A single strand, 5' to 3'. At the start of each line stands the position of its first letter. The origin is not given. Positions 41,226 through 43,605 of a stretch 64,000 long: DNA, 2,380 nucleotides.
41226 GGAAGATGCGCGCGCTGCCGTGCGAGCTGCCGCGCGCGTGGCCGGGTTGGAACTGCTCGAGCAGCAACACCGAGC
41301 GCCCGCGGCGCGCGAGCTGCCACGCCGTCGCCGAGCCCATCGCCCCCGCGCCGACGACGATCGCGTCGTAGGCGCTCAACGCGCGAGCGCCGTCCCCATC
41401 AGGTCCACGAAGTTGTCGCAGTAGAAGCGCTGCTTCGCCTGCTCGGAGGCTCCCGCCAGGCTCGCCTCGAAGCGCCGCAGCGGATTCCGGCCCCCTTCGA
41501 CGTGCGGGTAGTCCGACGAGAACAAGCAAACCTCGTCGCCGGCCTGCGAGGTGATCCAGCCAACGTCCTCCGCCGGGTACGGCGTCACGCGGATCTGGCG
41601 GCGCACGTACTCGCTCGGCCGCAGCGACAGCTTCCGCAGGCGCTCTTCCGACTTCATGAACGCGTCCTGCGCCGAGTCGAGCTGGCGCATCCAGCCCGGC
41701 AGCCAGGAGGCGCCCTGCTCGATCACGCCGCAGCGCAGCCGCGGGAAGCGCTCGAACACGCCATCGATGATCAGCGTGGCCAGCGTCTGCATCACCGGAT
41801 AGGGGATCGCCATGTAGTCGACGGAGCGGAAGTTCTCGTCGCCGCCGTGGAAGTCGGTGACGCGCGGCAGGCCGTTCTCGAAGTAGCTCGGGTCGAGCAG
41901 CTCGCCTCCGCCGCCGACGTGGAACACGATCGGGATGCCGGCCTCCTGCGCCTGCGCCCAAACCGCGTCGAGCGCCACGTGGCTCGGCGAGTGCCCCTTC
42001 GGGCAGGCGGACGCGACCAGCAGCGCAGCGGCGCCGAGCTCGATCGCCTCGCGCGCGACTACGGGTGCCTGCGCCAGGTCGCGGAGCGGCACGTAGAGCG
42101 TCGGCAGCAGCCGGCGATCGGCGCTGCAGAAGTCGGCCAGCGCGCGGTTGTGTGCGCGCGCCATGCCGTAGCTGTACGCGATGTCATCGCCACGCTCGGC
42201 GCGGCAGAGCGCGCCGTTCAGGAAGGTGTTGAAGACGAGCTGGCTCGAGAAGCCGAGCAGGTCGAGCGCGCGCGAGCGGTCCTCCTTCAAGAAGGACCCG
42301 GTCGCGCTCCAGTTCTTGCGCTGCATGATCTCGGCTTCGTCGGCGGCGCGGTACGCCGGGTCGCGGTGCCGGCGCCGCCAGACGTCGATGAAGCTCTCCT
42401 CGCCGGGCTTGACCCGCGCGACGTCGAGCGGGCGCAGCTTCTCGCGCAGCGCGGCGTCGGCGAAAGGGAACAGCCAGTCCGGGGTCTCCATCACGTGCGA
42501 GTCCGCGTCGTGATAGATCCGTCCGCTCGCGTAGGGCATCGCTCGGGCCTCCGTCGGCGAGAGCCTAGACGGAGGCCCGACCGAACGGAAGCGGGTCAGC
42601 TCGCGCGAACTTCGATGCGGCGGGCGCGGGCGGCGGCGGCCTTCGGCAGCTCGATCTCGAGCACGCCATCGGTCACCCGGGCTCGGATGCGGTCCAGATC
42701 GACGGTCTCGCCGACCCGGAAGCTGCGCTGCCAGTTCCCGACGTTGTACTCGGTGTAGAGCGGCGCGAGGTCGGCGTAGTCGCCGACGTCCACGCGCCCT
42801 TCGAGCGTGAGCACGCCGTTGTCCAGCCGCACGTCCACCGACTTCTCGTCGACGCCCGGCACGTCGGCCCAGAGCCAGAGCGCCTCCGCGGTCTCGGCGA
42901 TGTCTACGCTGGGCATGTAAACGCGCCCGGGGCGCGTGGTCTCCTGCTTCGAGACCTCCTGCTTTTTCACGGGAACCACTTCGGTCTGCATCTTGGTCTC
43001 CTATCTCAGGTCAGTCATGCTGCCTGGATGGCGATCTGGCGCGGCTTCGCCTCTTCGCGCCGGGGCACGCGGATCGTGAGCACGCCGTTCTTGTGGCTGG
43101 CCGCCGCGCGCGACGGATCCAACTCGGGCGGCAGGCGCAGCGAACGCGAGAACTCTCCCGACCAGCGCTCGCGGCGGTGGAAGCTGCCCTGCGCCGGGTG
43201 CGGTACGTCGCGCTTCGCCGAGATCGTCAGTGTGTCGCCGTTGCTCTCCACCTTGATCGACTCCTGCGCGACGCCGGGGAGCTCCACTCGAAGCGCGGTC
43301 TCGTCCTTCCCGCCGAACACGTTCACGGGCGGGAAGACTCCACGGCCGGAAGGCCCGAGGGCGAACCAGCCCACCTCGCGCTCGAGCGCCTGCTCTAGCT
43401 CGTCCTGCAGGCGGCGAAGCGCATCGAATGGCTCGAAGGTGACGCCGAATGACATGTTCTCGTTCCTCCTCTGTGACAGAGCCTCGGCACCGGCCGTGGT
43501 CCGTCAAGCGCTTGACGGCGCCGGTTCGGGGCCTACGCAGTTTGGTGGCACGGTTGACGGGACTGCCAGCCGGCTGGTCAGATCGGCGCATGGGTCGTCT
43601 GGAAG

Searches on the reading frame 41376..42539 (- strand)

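Call 31: search_protein_families(library=ncbifam, proteins=[window:41376-42539:-], max_evalue=0.000001)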
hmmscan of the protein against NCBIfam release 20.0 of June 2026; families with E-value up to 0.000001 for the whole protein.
window:41376-42539:- (387 aa): 0 families

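Call 51: search_protein_families(library=pfam, proteins=[window:41376-42539:-], max_evalue=0.001)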
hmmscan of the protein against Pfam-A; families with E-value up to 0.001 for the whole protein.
window:41376-42539:- (387 aa): 1 family
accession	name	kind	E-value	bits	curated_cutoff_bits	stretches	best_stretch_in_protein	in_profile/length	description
PF04909.20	Amidohydro_2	-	1.8e-18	67.8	26.4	1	119-376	54-282/289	Amidohydrolase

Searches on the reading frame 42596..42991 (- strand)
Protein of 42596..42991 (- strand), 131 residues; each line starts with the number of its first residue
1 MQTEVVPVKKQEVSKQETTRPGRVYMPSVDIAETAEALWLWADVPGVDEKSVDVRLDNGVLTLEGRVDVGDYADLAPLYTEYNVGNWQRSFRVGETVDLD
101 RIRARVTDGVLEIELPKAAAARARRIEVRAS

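Call 31: search_protein_families(library=ncbifam, proteins=[window:42596-42991:-], max_evalue=0.000001)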
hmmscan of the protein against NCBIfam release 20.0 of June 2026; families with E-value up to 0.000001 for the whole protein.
window:42596-42991:- (131 aa): 3 families
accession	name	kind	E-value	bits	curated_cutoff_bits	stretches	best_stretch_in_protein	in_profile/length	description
NF042420.1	Hsp18_Clos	equivalog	5.2e-13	49.3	195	1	28-128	44-146/147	heat shock protein Hsp18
NF041800.1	Hsp20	equivalog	3e-10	40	140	1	24-126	71-159/162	archaeal heat shock protein Hsp20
NF041799.1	Hsp14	equivalog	6e-10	39.1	100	1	23-122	15-113/118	archaeal heat shock protein Hsp14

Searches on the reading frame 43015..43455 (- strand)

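Call 31: search_protein_families(library=ncbifam, proteins=[window:43015-43455:-], max_evalue=0.000001)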
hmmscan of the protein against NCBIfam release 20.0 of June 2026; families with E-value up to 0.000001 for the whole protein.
window:43015-43455:- (146 aa): 3 families
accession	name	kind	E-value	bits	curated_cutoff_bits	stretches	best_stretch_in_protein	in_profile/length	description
NF041799.1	Hsp14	equivalog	3.9e-15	55.8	100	1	40-137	17-113/118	archaeal heat shock protein Hsp14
NF041800.1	Hsp20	equivalog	8.4e-15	54.8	140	1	42-142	74-160/162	archaeal heat shock protein Hsp20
NF042420.1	Hsp18_Clos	equivalog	1.3e-14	54.5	195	1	51-141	52-144/147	heat shock protein Hsp18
